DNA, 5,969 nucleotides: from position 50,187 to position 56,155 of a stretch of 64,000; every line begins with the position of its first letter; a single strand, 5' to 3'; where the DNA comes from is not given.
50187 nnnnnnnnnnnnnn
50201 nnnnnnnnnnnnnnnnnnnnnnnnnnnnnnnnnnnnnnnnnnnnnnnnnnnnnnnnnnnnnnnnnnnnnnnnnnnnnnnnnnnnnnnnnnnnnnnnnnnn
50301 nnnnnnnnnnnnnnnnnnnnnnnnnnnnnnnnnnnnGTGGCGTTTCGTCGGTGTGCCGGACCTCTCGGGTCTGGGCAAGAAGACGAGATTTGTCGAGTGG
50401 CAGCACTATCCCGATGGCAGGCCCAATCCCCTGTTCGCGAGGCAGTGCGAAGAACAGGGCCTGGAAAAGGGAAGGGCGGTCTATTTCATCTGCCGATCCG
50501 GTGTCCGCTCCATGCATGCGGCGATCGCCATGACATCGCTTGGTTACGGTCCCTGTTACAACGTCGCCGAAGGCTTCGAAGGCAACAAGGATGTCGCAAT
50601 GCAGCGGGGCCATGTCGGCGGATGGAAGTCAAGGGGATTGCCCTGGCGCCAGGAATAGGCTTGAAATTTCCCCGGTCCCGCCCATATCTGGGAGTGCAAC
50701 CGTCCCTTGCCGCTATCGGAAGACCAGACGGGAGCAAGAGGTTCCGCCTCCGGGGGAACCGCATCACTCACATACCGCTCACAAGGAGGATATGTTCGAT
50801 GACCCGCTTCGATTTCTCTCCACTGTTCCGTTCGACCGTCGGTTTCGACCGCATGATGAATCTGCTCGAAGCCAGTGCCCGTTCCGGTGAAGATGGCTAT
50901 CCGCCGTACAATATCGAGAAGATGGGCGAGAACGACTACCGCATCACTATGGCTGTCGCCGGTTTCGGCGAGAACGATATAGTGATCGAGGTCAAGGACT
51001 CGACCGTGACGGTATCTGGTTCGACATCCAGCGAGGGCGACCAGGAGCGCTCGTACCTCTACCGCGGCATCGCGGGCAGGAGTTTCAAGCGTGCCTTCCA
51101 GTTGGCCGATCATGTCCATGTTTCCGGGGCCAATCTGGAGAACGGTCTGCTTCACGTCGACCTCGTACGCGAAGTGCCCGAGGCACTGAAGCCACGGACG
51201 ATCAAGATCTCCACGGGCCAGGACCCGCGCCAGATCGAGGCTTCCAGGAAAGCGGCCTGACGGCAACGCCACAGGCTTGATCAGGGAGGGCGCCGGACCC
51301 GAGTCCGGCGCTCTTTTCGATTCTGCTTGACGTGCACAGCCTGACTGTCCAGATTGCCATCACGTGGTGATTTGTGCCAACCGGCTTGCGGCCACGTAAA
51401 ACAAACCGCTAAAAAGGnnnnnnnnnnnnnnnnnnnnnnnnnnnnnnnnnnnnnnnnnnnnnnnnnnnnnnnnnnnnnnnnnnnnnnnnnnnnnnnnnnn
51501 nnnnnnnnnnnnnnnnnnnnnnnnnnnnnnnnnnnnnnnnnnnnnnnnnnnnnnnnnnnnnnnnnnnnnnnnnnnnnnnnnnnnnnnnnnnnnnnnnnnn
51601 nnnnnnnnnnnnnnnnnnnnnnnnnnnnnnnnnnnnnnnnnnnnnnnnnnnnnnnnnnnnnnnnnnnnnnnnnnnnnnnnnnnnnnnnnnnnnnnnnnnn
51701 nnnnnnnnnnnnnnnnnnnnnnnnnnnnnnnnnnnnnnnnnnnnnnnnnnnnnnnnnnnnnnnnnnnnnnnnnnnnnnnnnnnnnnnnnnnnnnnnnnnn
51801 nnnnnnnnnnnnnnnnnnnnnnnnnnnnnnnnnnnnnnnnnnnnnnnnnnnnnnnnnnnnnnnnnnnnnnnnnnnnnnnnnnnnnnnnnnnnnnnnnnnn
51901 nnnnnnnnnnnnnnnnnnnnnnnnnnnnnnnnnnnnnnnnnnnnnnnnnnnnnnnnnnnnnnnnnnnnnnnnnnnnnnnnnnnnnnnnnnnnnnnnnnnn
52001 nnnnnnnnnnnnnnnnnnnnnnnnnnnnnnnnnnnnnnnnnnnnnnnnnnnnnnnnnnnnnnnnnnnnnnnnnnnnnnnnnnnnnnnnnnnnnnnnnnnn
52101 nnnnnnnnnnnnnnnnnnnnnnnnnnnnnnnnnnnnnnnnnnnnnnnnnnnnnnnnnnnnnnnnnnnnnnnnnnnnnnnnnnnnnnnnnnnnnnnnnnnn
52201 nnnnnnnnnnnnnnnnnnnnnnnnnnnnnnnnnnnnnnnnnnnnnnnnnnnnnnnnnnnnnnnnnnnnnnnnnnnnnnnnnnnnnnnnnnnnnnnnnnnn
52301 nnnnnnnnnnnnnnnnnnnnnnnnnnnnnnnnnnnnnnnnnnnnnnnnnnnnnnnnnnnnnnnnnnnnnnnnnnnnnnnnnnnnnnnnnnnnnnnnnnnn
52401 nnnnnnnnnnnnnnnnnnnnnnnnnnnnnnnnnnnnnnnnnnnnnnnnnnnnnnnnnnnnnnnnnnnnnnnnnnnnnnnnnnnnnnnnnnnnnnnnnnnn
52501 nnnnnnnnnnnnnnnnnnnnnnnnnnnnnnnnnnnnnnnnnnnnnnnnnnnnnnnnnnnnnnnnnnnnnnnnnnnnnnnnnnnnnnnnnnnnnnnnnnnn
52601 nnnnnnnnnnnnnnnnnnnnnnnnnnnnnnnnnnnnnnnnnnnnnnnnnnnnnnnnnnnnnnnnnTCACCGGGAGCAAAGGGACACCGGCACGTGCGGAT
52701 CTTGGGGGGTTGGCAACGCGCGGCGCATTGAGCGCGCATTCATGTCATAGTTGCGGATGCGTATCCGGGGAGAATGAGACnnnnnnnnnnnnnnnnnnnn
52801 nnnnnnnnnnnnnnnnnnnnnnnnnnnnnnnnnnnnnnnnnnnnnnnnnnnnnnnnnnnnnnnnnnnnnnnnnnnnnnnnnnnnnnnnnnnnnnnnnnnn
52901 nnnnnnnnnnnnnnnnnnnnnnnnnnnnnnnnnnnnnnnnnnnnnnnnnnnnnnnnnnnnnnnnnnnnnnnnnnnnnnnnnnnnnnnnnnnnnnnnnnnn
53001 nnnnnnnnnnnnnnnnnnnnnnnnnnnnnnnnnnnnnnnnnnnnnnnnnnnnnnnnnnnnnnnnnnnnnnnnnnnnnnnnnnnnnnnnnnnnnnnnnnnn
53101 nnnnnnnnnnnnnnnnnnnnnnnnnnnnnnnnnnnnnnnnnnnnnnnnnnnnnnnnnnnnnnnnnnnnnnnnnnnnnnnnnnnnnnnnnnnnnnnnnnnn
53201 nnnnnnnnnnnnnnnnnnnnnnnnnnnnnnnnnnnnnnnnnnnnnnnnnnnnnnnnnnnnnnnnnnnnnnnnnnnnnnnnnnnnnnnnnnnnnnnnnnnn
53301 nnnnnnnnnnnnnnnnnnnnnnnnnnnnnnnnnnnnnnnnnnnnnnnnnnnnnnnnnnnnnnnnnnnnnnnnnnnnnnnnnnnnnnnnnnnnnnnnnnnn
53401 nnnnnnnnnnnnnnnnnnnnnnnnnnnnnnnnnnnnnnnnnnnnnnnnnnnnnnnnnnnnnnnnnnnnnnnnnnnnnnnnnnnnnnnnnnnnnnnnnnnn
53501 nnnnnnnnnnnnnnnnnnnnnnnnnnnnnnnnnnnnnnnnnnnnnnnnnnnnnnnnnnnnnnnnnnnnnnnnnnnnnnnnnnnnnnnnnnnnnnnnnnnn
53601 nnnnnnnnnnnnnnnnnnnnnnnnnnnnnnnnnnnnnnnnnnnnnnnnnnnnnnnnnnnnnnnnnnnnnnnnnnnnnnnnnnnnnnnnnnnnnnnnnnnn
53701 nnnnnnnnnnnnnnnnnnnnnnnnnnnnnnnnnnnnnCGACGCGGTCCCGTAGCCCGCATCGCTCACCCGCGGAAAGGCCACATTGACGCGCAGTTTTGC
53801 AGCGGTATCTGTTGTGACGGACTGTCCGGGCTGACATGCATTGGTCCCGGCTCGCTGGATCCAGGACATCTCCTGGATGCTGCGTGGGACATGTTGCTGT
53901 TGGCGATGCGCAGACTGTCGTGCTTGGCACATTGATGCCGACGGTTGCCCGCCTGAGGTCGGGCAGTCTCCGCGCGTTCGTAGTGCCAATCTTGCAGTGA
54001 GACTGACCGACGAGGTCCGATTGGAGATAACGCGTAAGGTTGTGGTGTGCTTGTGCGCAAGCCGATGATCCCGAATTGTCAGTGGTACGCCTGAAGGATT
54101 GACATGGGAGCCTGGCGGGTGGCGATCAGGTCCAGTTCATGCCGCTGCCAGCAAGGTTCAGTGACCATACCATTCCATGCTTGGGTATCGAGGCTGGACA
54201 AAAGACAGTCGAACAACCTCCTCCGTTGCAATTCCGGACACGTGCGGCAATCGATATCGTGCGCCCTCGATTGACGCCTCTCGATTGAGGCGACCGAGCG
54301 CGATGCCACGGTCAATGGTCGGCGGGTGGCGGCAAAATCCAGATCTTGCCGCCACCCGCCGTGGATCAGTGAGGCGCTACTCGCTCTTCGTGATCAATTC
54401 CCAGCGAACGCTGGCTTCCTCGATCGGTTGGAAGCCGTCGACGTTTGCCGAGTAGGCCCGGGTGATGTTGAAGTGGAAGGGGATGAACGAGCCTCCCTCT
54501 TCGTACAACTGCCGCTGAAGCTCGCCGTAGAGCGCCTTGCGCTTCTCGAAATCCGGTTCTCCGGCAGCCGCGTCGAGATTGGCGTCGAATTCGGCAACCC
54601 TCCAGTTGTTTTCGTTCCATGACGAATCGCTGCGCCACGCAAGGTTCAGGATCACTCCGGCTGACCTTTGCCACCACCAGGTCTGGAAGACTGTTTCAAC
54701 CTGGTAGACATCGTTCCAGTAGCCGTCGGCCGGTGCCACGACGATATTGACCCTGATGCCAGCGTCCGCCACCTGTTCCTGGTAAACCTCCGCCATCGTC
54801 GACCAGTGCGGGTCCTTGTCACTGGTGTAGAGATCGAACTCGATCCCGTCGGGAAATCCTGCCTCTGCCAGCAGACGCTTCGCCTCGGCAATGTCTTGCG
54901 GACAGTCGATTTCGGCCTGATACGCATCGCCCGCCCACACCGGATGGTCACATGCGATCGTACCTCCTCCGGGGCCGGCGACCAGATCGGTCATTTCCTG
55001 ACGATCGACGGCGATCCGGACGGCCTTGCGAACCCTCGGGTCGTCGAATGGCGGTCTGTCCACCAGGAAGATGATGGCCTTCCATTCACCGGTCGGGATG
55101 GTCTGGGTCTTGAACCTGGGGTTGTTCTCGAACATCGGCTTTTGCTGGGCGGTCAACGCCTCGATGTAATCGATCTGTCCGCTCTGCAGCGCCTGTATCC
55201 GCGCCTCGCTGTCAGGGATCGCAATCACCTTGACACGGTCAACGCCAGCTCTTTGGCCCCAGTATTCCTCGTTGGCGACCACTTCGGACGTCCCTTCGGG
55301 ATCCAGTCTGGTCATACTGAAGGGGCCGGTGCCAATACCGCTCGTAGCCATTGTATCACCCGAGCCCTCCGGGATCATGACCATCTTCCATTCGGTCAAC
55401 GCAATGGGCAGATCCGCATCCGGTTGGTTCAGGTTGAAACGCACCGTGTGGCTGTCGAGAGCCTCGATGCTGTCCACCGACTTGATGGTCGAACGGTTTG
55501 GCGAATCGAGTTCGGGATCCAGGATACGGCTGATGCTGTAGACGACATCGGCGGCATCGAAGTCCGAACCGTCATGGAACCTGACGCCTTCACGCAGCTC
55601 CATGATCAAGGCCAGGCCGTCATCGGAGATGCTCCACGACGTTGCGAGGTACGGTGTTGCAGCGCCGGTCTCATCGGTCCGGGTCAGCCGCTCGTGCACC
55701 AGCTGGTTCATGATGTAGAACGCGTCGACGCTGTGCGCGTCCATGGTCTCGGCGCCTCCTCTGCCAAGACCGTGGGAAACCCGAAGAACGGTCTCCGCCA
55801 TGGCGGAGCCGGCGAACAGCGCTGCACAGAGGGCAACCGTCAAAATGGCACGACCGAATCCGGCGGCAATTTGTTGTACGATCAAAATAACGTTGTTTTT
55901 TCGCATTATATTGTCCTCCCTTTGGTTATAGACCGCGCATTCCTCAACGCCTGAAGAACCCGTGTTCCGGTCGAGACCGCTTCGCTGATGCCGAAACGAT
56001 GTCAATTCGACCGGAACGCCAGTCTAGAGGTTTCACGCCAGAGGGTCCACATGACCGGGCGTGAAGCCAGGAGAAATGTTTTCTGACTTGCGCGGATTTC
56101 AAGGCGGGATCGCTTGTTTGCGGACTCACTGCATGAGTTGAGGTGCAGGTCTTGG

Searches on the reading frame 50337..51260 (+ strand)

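Call 32: search_protein_families(library=pfam, proteins=[window:50337-51260:+], max_evalue=0.00001)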
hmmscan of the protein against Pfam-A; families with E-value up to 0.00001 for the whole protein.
window:50337-51260:+ (307 aa): 1 family
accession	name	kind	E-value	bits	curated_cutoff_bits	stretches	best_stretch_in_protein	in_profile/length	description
PF00011.27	HSP20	-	2.8e-18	66.4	20.8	1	195-292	3-102/102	Hsp20/alpha crystallin family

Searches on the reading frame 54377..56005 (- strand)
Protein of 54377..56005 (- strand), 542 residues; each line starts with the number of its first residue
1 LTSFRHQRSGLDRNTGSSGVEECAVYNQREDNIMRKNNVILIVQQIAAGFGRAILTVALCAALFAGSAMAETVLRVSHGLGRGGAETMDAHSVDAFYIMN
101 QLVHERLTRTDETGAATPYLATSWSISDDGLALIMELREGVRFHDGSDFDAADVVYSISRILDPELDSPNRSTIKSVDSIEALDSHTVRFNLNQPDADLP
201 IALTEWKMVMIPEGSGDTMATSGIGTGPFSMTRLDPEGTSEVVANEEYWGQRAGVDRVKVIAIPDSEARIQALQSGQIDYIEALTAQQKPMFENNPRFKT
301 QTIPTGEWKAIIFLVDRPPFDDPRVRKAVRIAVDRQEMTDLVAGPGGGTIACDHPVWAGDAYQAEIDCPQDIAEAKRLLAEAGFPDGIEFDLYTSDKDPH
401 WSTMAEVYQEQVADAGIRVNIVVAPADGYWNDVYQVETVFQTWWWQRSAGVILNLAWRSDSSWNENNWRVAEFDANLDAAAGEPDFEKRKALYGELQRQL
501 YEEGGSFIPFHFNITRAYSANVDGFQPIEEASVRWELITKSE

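Call 18: search_protein_families(library=pfam, proteins=[window:54377-56005:-], max_evalue=0.00001)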
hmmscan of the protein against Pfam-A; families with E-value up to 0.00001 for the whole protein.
window:54377-56005:- (542 aa): 1 family
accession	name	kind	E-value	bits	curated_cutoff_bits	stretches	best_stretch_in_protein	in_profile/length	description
PF00496.27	SBP_bac_5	-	4.2e-83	279.9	32.4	1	117-450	3-351/368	Bacterial extracellular solute-binding proteins, family 5 Middle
